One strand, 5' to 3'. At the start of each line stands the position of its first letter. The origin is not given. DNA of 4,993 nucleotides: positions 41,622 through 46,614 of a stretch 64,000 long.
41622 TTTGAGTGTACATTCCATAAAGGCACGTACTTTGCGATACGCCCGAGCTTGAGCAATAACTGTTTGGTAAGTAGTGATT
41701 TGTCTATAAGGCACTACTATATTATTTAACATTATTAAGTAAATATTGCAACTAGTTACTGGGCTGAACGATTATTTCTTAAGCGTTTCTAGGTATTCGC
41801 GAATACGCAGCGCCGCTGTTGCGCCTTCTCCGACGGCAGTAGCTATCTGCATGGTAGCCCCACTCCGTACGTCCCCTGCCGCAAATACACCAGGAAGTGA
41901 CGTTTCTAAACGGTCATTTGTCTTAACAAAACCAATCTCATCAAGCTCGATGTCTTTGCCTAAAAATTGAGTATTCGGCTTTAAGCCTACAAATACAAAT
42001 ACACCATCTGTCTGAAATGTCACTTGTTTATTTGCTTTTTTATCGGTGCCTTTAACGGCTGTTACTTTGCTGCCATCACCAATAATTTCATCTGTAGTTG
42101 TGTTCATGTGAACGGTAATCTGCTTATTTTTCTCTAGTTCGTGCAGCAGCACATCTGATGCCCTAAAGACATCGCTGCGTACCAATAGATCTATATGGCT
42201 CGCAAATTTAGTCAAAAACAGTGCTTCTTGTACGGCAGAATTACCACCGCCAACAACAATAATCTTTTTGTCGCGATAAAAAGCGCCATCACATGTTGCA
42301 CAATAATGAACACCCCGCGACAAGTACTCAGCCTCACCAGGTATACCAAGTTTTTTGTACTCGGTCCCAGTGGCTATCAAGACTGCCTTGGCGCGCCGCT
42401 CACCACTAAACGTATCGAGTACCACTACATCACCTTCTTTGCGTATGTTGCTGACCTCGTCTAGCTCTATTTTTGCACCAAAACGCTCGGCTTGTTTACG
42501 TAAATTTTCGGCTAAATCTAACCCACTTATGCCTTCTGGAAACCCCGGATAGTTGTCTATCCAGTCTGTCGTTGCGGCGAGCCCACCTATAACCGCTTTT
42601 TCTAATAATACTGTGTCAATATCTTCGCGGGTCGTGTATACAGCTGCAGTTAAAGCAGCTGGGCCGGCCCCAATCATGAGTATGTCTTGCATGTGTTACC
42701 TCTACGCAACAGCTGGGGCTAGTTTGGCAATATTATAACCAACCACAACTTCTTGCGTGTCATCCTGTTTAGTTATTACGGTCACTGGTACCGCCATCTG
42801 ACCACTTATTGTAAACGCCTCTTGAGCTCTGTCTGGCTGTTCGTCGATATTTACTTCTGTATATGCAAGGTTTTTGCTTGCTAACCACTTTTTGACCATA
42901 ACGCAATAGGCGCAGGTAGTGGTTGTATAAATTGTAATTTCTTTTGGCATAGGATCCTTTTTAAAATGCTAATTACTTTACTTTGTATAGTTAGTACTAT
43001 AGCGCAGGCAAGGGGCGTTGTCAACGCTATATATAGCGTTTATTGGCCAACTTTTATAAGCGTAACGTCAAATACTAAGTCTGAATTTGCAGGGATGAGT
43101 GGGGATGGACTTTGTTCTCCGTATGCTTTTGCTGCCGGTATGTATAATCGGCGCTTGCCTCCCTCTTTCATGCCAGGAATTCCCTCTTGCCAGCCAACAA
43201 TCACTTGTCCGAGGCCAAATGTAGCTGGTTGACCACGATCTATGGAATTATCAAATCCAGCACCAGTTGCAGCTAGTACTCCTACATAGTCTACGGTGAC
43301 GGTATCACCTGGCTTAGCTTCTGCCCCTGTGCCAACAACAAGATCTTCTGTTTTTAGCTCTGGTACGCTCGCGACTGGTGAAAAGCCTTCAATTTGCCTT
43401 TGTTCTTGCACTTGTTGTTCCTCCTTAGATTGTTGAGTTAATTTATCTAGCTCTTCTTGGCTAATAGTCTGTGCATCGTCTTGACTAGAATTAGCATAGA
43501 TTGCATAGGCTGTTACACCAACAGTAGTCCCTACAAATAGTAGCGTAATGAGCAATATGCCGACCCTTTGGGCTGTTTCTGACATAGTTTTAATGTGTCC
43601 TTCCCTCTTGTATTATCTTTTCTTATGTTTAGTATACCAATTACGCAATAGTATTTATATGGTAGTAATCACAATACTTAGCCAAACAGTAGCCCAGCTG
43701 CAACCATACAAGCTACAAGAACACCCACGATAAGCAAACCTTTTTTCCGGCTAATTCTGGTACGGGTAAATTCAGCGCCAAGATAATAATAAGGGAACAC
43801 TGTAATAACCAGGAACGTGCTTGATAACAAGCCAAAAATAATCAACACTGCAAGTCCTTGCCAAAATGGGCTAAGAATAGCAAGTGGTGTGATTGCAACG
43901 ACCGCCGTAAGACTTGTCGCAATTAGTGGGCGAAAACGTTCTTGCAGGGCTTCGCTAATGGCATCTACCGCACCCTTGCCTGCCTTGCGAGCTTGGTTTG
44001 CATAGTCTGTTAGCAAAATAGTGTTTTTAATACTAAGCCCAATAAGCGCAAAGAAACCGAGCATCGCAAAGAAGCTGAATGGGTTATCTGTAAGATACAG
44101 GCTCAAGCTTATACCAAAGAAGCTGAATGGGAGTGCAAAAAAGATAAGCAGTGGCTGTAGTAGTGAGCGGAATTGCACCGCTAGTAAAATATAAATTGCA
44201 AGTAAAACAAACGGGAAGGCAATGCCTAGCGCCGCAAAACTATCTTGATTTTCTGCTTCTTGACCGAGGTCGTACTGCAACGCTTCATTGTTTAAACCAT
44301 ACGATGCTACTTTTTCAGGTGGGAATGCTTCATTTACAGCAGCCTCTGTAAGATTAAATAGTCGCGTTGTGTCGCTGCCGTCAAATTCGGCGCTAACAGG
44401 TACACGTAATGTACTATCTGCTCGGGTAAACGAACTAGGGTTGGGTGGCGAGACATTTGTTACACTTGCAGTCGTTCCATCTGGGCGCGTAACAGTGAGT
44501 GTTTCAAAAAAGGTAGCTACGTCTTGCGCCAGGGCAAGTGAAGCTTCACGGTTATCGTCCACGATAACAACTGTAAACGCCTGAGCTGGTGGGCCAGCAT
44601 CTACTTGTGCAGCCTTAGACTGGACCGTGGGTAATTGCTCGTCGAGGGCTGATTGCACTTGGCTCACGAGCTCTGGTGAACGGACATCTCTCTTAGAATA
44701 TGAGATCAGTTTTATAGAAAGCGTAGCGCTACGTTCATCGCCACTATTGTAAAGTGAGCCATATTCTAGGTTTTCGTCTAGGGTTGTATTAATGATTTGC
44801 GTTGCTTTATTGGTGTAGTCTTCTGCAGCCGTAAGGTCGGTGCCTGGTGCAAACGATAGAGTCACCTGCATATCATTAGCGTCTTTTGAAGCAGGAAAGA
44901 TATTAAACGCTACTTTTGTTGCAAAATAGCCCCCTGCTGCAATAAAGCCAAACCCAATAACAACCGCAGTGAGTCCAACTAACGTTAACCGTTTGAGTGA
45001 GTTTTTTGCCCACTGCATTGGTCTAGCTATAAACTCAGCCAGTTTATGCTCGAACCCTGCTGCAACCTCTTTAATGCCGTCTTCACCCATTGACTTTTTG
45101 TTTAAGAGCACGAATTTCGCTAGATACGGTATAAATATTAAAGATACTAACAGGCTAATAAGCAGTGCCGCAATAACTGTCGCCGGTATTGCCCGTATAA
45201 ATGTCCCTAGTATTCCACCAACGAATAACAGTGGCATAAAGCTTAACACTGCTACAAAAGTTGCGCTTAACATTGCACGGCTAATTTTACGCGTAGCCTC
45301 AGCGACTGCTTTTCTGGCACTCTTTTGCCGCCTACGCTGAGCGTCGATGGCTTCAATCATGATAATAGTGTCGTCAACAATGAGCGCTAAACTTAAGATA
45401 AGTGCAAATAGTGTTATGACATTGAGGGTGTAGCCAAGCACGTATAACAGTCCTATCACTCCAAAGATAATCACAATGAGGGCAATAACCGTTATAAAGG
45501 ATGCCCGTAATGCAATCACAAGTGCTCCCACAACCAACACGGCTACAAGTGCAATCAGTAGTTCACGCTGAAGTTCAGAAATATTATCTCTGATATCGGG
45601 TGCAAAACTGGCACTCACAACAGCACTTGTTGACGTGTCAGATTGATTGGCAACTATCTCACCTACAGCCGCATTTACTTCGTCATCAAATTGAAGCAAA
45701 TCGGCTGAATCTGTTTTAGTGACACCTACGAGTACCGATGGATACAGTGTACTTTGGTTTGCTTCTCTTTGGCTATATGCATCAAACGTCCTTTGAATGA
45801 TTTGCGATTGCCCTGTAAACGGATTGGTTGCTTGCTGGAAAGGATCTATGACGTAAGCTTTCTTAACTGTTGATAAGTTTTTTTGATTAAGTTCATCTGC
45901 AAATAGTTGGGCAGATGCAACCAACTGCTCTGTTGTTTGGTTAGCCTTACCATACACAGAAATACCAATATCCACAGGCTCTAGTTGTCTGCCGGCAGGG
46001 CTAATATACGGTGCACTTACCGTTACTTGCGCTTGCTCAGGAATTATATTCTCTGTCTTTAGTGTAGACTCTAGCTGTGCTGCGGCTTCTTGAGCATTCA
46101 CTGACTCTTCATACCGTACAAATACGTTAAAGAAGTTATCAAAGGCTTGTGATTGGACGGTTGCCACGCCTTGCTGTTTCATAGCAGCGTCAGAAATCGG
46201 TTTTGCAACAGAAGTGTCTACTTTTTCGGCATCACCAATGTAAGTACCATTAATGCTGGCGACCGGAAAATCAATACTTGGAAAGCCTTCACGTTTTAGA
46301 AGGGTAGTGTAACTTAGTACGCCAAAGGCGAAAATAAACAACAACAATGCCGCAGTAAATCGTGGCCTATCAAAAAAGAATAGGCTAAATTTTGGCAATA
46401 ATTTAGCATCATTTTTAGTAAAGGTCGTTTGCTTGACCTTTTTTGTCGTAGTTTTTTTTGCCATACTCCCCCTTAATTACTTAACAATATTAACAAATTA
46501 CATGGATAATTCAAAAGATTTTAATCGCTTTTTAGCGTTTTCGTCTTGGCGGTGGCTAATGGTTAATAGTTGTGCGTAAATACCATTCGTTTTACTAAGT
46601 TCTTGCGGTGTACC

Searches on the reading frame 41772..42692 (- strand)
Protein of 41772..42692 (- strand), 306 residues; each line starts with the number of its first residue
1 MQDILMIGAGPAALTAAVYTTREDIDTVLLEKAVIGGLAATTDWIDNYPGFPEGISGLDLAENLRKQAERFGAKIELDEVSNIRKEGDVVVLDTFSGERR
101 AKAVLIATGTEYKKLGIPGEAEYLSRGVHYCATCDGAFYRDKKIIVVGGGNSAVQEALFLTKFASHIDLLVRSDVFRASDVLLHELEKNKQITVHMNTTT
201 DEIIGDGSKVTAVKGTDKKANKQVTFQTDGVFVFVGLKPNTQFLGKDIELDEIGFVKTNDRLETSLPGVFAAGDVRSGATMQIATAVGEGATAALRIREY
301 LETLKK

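Call 7: search_protein_families(library=pfam, proteins=[window:41772-42692:-])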
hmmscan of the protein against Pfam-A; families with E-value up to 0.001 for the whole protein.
window:41772-42692:- (306 aa): 10 families
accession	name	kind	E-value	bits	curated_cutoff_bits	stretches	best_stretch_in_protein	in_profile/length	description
PF07992.20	Pyr_redox_2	-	2.3e-48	165.5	26.1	1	3-290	2-291/291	Pyridine nucleotide-disulphide oxidoreductase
PF13738.12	Pyr_redox_3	-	2e-26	93.4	30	1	54-273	77-305/305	Pyridine nucleotide-disulphide oxidoreductase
PF00070.33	Pyr_redox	-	2.8e-14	53.8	22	1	143-216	1-80/82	Pyridine nucleotide-disulphide oxidoreductase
PF01266.30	DAO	-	8.3e-07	29.3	27.9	1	58-115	149-209/353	FAD dependent oxidoreductase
PF13450.12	NAD_binding_8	-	1.4e-05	25.7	21.9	1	7-42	2-38/68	NAD(P)-binding Rossmann-like domain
PF01946.23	Thi4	-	5.4e-05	23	26.2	1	2-36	18-54/235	Thi4 family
PF13434.12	Lys_Orn_oxgnase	-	0.00013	21.7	21.3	0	92-180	134-229/339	L-lysine 6-monooxygenase/L-ornithine 5-monooxygenase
PF03486.20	HI0933_like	-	0.00022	21.2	50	0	3-33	2-32/244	HI0933-like protein Rossmann domain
PF12831.13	FAD_oxidored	-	0.00049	19.9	27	0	3-40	1-39/416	FAD dependent oxidoreductase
PF13241.12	NAD_binding_7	-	0.00053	21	22.1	0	140-225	6-79/104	Putative NAD(P)-binding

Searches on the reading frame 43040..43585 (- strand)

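Call 7: search_protein_families(library=pfam, proteins=[window:43040-43585:-])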
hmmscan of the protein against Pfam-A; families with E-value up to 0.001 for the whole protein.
window:43040-43585:- (181 aa): 1 family
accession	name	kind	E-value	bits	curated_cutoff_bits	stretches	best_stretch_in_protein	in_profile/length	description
PF00254.34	FKBP_C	-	2.1e-28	98.9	21.1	1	89-177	3-94/94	FKBP-type peptidyl-prolyl cis-trans isomerase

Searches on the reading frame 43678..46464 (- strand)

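Call 7: search_protein_families(library=pfam, proteins=[window:43678-46464:-])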
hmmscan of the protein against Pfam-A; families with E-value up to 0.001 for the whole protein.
window:43678-46464:- (928 aa): 4 families
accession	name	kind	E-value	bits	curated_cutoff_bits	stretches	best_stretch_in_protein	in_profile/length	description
PF00873.25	ACR_tran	-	3.3e-81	273.8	28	3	241-617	277-653/1021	AcrB/AcrD/AcrF family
PF02355.23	SecD_SecF_C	-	2.1e-09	37.5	20.5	1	743-884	34-173/189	Protein export membrane protein SecD/SecF, C-terminal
PF03176.21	MMPL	-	2.1e-08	33.9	20.5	2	261-449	108-299/333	MMPL family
PF18949.5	DUF5693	-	0.00025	20.1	29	1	112-420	143-428/609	Family of unknown function (DUF5693)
